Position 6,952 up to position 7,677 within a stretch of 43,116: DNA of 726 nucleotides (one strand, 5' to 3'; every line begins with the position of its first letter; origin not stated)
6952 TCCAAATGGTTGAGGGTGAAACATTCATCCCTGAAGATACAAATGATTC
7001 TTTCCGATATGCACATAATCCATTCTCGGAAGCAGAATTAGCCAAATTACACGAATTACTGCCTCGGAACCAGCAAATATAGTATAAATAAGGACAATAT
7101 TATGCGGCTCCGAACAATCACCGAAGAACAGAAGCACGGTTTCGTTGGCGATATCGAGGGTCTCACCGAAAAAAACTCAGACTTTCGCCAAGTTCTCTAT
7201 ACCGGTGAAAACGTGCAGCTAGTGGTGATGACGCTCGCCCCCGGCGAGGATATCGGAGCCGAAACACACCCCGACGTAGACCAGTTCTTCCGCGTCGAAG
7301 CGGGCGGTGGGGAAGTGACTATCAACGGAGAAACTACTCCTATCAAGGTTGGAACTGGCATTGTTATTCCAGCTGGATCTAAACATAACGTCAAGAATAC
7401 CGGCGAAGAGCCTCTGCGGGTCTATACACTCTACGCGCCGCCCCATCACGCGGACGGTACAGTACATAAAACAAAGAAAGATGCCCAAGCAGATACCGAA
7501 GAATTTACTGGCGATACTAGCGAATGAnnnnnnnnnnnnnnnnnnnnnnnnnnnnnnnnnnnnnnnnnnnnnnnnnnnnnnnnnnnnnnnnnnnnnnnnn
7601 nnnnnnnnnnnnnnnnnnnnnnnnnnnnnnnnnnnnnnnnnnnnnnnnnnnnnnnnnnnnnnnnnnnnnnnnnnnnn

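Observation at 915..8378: Two sulfotransferases plus a dispersed set of glycan or small-molecule-modifying enzymes in a phage-like region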

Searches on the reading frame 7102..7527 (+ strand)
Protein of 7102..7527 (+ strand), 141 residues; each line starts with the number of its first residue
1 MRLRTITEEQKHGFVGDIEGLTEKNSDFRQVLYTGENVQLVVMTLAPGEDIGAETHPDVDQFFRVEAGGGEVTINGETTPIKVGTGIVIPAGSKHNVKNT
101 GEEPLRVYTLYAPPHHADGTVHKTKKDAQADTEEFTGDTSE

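Call 4: search_protein_families(library=pfam, proteins=[window:7102-7527:+], max_evalue=0.01)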
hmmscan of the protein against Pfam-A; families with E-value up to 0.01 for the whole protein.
window:7102-7527:+ (141 aa): 4 families
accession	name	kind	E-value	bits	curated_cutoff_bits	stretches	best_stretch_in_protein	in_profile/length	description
PF07883.17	Cupin_2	-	8e-19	67.6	27.2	1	42-110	2-69/70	Cupin domain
PF02311.25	AraC_binding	-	2e-06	28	21.1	1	65-129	29-93/135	AraC-like ligand binding domain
PF01050.24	MannoseP_isomer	-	1.3e-05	25.8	23.6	1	31-108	21-98/116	Mannose-6-phosphate isomerase C-terminal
PF00190.28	Cupin_1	-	0.0065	16.5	22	0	38-119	33-121/151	Cupin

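Call 13: search_protein_families(library=phrogs, proteins=[window:7102-7527:+], max_evalue=0.01)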
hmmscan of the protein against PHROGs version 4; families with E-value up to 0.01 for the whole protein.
window:7102-7527:+ (141 aa): 2 families
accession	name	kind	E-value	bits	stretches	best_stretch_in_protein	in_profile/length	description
phrog_13536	-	unknown function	1.5e-30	107.6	1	6-130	52-182/189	-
phrog_31723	-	unknown function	6.1e-06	27.3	1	25-113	24-113/123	-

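Call 38: search_protein_families(library=ncbifam, proteins=[window:7102-7527:+], max_evalue=0.1)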
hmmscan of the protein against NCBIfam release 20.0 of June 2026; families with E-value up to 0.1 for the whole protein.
window:7102-7527:+ (141 aa): 8 families
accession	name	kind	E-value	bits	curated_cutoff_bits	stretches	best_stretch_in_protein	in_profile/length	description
NF012004.0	PRK15460.1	equivalog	6.4e-07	28.4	859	1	33-108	380-455/478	mannose-1-phosphate guanyltransferase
TIGR01479.1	GMP_PMI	equivalog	9e-06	24.7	372.95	1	31-107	368-444/467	mannose-1-phosphate guanylyltransferase/mannose-6-phosphate isomerase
TIGR02272.1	gentisate_1_2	equivalog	0.00014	20.9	442.1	1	25-105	75-149/336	gentisate 1,2-dioxygenase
TIGR03214.2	ura-cupin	equivalog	0.00085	18.9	200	1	35-121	44-132/249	(S)-ureidoglycine aminohydrolase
NF008373.0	PRK11171.1-2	equivalog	0.0024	17.1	445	1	41-109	71-140/274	(S)-ureidoglycine aminohydrolase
NF008376.0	PRK11171.1-5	equivalog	0.0035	16.5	338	1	41-109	72-140/278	(S)-ureidoglycine aminohydrolase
NF040771.1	AAH_UGLYAH2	exception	0.008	15.4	350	1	41-108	66-134/267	bifunctional allantoicase/(S)-ureidoglycine aminohydrolase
NF007408.0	PRK09943.1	equivalog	0.016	14.8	211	1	37-113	106-182/185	HTH-type transcriptional regulator PuuR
